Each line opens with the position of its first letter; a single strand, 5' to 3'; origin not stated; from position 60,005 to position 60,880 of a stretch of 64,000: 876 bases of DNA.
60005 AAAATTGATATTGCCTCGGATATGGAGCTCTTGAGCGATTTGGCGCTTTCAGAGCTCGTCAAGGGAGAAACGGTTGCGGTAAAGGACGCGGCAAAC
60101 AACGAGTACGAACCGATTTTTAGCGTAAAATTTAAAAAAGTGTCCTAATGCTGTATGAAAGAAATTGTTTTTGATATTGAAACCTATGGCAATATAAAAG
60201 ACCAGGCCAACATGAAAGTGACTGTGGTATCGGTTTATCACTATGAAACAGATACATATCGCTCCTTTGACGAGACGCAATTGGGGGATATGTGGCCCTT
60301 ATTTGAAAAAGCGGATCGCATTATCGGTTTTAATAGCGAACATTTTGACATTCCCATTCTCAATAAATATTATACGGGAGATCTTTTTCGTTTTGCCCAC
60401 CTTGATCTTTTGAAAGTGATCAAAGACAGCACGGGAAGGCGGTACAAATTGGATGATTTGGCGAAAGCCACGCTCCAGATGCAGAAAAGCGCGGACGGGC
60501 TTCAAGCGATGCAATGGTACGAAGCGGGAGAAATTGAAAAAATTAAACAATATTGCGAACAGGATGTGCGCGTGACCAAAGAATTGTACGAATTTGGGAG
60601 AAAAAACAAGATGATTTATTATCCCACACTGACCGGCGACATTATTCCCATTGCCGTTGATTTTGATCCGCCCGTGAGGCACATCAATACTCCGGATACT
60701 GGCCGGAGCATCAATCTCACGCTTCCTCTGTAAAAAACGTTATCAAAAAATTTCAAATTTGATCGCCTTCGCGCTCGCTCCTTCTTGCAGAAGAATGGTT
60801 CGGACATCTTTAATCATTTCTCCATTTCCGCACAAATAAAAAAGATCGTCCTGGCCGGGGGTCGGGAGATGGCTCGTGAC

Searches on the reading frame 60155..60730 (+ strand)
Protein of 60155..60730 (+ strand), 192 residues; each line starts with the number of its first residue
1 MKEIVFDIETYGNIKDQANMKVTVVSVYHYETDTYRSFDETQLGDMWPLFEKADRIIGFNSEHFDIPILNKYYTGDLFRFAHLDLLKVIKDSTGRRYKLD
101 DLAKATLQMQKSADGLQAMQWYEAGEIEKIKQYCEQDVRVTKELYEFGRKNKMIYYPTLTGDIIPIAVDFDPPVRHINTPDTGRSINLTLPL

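Call 13: search_protein_families(library=pfam, proteins=[window:60155-60730:+], max_evalue=0.01)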
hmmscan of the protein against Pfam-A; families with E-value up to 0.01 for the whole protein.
window:60155-60730:+ (192 aa): 3 families
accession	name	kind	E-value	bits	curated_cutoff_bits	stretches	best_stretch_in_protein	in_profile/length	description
PF13482.12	RNase_H_2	-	3.3e-17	63.3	22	1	5-146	2-162/165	RNase_H superfamily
PF10108.15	DNA_pol_B_exo2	-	1.1e-10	41.9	24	1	79-141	102-166/213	Predicted 3'-5' exonuclease related to the exonuclease domain of PolB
PF01612.26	DNA_pol_A_exo1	-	6.7e-06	26.4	23.6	1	2-146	21-166/173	3'-5' exonuclease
